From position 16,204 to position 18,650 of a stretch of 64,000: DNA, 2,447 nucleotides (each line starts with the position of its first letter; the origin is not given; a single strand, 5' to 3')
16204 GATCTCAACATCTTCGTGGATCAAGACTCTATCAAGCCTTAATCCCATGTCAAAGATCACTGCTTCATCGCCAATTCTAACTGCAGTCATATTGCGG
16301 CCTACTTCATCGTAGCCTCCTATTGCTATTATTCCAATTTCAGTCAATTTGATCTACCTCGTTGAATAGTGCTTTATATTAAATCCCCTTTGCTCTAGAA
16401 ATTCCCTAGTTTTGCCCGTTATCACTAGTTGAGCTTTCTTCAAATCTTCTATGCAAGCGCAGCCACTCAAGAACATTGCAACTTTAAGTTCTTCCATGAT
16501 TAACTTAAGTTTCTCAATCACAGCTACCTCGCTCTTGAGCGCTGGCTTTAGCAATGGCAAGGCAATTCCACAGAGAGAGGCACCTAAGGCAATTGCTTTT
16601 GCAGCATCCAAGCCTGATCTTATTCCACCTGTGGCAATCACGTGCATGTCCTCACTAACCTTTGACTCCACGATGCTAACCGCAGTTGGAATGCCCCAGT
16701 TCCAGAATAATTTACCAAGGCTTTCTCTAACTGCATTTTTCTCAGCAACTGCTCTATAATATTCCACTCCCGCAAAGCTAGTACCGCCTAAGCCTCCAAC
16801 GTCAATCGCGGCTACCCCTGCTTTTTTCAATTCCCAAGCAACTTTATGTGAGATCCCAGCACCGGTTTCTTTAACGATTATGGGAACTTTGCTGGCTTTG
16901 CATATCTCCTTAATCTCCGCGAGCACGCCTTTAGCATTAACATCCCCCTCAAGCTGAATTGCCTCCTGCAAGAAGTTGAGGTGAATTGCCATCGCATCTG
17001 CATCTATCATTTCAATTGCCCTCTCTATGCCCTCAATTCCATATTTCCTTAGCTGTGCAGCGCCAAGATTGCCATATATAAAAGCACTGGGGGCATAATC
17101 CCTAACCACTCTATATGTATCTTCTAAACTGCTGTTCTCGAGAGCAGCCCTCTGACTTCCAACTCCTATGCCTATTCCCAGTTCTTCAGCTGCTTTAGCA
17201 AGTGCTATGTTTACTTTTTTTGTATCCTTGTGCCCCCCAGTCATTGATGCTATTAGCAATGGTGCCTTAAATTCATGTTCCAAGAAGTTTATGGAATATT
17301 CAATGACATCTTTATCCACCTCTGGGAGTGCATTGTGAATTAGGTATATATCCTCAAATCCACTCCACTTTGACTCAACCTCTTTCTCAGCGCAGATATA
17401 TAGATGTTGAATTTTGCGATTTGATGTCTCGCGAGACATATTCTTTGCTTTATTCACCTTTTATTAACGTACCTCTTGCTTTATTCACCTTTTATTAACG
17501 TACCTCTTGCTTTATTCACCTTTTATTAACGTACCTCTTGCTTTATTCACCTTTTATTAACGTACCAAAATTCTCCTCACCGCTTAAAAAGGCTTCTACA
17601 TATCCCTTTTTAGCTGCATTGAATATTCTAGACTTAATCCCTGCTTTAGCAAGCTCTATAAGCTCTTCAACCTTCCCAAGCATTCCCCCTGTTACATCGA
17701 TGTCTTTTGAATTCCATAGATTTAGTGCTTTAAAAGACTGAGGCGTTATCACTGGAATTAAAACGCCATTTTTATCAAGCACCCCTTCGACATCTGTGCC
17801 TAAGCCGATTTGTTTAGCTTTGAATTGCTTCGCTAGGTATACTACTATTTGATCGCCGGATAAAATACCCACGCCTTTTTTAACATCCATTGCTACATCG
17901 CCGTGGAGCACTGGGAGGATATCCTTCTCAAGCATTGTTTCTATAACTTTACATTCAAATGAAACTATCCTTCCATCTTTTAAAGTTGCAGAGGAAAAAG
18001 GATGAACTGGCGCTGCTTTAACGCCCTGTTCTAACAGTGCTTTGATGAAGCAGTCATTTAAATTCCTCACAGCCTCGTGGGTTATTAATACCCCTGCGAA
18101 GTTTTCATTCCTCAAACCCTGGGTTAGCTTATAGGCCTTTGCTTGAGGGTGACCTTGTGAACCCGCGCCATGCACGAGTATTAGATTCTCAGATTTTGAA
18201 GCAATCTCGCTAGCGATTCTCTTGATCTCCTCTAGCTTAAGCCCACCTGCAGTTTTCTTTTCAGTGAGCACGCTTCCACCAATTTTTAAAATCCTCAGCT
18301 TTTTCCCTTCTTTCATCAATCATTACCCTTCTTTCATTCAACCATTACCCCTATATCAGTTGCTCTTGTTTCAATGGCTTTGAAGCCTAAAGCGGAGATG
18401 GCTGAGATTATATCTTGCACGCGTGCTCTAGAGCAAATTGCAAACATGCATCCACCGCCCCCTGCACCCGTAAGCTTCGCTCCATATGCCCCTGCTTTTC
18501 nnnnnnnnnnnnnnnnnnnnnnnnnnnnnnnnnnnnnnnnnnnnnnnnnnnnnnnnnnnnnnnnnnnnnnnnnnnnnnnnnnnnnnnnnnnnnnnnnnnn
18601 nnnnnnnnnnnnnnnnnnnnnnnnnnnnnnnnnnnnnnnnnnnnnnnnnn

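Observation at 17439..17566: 31-bp x3.8 perfect tandem repeat fills the ipk-idi2 spacer and reiterates stop and RBS signals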

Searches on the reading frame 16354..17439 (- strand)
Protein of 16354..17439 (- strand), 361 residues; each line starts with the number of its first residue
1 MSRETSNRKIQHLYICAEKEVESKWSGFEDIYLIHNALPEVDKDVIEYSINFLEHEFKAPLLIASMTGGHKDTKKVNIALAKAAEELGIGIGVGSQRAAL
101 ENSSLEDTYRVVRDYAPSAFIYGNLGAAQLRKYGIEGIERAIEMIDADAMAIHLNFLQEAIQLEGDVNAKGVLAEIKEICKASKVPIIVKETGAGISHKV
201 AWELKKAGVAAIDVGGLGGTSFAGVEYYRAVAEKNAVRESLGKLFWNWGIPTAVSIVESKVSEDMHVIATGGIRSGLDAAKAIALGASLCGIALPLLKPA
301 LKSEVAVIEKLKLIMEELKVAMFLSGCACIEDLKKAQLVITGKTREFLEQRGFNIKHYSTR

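Call 6: search_protein_families(library=pfam, proteins=[window:16354-17439:-])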
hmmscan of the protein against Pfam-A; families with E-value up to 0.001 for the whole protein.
window:16354-17439:- (361 aa): 3 families
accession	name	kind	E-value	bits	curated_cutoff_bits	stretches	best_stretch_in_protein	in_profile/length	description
PF01070.24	FMN_dh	-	1.1e-22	81.1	24.9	2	172-338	206-348/350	FMN-dependent dehydrogenase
PF01645.23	Glu_synthase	-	3.6e-07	30.1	20.4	1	175-293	194-304/369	Conserved region in glutamate synthase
PF01180.27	DHO_dh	-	1.9e-05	24.4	27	1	256-314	232-290/291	Dihydroorotate dehydrogenase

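Call 16: find_encoding_contigs(protein=window:16354-17439:-, flank=3000, max_places=10)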
Protein window:16354-17439:- (361 aa): no gene with exactly this product is on record in the collection.

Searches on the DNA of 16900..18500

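Call 40: search_rna_families(source=window, start=16900, end=18500, threshold=evalue, max_evalue=1)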
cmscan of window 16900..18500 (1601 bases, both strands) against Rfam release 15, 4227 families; matches with E-value up to 1: 1.
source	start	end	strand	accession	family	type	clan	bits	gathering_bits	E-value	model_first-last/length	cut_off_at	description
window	18264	18340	-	RF02111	IS009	Gene;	-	16.1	117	0.48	1-199/199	no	IS009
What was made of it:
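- On Structured RNA, known RNA family, or intrinsic terminator: The only Rfam hit was by chance, E = 0.48 (call 40).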
